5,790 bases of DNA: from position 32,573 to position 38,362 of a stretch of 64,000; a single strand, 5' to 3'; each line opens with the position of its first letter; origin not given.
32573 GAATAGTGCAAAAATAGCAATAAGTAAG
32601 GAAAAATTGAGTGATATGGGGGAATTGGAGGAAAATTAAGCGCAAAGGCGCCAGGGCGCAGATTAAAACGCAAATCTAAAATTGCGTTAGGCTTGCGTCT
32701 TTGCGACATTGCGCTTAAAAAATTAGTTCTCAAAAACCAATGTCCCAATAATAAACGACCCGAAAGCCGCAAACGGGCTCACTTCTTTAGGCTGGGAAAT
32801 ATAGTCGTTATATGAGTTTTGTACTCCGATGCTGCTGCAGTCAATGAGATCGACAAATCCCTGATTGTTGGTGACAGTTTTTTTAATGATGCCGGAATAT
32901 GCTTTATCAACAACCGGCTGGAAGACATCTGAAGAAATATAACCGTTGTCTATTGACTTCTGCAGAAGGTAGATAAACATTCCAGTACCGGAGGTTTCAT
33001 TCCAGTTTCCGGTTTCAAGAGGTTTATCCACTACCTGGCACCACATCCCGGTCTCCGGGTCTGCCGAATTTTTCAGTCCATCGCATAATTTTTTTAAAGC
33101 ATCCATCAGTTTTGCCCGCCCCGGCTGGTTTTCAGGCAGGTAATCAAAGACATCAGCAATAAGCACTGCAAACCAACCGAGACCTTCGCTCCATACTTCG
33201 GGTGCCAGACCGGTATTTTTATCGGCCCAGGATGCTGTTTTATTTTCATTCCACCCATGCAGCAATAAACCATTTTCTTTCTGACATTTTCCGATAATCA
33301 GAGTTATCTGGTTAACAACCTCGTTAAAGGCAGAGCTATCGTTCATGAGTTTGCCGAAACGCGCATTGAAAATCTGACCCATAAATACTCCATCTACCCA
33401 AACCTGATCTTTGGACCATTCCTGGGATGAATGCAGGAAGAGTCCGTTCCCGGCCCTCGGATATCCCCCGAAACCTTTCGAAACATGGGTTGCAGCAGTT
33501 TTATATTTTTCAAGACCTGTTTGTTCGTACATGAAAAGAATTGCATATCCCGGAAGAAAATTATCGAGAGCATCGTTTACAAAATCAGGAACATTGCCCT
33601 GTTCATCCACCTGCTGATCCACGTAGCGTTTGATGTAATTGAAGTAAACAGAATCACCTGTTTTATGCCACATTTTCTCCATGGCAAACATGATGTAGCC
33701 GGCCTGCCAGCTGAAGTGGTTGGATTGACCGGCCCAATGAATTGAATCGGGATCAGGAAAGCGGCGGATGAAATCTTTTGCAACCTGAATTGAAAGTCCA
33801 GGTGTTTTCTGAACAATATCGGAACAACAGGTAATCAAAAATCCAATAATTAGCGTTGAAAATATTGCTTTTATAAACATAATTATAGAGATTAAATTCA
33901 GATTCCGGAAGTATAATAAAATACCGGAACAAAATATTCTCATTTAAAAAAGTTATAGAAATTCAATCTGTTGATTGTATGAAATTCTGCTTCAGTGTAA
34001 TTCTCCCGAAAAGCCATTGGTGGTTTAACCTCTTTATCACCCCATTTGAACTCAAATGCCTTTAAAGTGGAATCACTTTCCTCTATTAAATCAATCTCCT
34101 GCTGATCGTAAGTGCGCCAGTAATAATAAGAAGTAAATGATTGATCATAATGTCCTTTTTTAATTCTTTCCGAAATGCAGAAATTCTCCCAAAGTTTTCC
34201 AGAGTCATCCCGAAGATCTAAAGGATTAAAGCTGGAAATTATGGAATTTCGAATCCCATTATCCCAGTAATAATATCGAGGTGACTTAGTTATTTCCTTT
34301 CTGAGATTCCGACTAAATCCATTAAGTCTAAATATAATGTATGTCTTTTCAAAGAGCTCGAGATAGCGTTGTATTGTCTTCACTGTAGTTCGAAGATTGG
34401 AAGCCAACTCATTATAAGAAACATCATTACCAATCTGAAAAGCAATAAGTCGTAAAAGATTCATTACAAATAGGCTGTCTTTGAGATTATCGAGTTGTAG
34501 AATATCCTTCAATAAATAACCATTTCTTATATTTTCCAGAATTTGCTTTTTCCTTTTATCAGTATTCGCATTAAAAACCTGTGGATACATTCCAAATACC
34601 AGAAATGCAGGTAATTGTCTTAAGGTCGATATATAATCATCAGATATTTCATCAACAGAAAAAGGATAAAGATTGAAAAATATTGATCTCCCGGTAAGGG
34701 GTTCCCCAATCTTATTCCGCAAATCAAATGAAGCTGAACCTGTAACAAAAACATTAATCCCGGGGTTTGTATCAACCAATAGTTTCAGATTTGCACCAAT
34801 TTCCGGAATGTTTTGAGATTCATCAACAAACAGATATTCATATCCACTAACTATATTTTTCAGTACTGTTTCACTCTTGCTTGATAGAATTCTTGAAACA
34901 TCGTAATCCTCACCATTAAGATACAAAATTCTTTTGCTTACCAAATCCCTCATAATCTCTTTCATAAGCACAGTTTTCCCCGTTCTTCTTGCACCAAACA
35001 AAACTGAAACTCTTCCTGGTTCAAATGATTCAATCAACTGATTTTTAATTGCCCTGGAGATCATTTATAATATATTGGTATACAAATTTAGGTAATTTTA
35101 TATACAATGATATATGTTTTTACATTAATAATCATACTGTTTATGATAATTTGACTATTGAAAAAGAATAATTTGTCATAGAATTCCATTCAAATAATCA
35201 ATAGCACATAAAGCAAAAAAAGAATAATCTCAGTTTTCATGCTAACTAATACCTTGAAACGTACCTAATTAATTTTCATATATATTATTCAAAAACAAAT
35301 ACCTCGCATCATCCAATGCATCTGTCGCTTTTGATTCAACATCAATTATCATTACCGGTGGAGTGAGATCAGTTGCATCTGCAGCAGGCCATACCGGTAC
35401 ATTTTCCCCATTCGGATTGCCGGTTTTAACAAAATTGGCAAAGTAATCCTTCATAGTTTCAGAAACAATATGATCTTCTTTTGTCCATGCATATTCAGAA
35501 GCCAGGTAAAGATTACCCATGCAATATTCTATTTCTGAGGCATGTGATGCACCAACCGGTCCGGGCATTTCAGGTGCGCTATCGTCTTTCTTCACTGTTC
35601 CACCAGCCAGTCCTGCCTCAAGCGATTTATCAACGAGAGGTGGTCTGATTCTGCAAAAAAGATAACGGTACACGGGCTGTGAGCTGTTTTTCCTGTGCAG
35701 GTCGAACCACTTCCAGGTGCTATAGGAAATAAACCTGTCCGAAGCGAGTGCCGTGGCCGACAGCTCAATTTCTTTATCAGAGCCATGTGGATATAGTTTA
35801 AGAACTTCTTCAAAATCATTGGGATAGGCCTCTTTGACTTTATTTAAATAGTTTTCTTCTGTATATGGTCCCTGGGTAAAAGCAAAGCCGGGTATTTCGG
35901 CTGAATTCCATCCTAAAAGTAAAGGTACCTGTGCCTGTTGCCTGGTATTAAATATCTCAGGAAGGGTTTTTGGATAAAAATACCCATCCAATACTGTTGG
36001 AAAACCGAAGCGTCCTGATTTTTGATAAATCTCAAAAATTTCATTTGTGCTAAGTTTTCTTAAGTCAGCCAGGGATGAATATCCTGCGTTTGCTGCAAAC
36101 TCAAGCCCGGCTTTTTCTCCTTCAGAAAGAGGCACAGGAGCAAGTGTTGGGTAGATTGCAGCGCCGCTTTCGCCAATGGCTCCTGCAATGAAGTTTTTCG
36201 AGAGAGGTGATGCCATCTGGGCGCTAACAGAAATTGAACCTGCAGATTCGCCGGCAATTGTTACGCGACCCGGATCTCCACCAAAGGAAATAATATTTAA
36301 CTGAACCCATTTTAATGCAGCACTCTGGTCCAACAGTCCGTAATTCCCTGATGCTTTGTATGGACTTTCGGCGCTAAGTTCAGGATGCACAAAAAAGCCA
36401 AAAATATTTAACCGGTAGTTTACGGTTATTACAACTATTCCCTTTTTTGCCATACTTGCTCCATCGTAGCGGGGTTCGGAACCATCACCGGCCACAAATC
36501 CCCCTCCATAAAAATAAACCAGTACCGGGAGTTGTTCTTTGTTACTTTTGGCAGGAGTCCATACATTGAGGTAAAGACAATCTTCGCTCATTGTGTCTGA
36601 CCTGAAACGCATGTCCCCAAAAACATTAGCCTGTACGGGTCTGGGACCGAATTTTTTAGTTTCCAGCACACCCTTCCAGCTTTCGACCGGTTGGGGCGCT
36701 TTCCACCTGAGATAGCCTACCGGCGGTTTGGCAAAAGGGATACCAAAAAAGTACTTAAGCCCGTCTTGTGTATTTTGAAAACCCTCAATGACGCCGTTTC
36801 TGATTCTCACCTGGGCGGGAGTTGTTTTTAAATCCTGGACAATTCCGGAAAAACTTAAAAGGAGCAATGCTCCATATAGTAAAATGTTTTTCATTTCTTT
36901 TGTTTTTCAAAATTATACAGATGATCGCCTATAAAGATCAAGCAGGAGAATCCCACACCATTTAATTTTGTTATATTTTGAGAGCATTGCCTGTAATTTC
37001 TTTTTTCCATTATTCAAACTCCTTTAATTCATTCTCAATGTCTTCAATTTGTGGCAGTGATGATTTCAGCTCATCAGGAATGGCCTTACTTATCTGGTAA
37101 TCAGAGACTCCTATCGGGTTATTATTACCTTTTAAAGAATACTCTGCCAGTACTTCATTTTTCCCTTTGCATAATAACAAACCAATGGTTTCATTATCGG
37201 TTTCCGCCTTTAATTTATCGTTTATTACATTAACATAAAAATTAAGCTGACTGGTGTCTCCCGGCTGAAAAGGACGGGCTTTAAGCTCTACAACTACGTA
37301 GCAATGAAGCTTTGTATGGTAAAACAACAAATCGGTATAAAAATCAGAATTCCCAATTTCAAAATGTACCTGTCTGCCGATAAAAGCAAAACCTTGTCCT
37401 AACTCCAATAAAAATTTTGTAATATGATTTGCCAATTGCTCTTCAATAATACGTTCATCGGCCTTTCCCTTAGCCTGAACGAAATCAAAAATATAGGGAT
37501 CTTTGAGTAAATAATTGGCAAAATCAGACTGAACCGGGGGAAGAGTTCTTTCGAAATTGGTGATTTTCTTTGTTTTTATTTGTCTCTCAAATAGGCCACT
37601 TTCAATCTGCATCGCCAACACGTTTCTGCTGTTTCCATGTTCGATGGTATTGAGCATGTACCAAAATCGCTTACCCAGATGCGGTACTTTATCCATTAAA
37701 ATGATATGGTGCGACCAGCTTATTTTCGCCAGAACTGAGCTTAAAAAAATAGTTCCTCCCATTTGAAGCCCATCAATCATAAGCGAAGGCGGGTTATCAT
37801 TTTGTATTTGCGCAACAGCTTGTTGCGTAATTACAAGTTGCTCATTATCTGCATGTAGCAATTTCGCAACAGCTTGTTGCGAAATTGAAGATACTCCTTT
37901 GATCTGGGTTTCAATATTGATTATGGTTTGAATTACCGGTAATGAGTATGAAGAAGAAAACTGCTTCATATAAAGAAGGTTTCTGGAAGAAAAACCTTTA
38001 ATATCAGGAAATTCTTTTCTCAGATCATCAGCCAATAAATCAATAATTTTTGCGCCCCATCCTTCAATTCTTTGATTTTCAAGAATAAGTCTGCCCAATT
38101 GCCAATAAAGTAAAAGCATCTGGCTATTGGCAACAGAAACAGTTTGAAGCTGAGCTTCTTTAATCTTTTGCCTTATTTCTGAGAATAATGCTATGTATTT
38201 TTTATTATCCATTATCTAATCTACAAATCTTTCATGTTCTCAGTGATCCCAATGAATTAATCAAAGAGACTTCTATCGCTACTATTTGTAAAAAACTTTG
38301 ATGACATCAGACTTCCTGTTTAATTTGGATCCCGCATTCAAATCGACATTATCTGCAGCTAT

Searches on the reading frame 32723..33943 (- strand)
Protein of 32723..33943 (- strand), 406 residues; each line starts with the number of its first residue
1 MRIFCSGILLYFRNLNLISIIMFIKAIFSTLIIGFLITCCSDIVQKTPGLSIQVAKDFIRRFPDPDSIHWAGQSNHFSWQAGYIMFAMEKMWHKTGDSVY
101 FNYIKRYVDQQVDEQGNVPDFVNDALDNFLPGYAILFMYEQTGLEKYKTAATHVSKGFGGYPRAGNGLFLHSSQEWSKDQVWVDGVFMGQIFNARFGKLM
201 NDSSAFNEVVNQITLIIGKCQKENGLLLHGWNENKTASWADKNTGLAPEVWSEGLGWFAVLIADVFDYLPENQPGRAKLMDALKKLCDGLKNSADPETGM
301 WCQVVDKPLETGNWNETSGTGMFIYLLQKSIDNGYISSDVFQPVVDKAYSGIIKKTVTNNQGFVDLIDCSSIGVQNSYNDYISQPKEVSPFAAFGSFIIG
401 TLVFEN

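Call 9: search_protein_families(library=pfam, proteins=[window:32723-33943:-], max_evalue=0.001)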
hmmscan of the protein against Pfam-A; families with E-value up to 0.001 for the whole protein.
window:32723-33943:- (406 aa): 1 family
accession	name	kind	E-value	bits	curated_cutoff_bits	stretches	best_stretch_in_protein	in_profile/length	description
PF07470.19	Glyco_hydro_88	-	5.2e-75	253.1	26.6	1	53-390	4-334/352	Glycosyl Hydrolase Family 88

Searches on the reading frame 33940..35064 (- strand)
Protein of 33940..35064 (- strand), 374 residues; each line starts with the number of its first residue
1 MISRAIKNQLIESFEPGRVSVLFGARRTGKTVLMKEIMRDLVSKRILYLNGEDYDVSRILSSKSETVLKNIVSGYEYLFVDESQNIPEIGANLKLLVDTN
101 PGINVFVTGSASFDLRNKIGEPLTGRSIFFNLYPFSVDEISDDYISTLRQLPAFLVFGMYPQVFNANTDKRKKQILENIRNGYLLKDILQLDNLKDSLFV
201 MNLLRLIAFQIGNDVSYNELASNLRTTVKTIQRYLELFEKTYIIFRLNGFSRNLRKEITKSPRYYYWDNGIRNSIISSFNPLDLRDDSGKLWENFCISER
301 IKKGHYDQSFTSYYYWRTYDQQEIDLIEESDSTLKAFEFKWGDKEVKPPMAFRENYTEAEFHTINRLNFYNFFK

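Call 9: search_protein_families(library=pfam, proteins=[window:33940-35064:-], max_evalue=0.001)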
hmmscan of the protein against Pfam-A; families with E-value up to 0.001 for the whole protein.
window:33940-35064:- (374 aa): 3 families
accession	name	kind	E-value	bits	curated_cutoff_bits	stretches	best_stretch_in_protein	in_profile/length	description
PF13635.12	DUF4143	-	2.8e-41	141.3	28.1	1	186-342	2-160/160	Domain of unknown function (DUF4143)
PF13173.12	AAA_14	-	4.4e-29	101.5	27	1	18-140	3-128/129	AAA domain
PF01637.24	ATPase_2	-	0.00052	20.3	33.2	0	15-72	18-78/225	ATPase domain predominantly from Archaea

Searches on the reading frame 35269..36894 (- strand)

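Call 9: search_protein_families(library=pfam, proteins=[window:35269-36894:-], max_evalue=0.001)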
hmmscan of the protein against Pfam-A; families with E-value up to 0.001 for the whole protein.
window:35269-36894:- (541 aa): 3 families
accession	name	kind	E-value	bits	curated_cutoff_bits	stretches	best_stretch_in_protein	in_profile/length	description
PF00135.34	COesterase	-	5e-109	366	27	1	27-531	3-511/515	Carboxylesterase family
PF20434.5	BD-FAE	-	6.5e-09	36.1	26.8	1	109-220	1-100/215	BD-FAE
PF07859.19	Abhydrolase_3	-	8.8e-08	32.6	25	1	125-220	1-82/210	alpha/beta hydrolase fold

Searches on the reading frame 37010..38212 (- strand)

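Call 9: search_protein_families(library=pfam, proteins=[window:37010-38212:-], max_evalue=0.001)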
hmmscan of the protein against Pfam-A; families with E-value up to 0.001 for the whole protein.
window:37010-38212:- (400 aa): 3 families
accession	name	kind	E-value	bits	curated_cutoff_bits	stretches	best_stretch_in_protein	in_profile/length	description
PF06250.17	YhcG_C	-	7.3e-59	198.5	32.5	1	235-387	3-157/157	YhcG PDDEXK nuclease domain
PF17761.7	DUF1016_N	-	2.6e-33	115.5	32.8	2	12-98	1-89/137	DUF1016 N-terminal domain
PF15824.10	SPATA9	-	0.00033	20.6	27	1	47-125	19-99/253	Spermatogenesis-associated protein 9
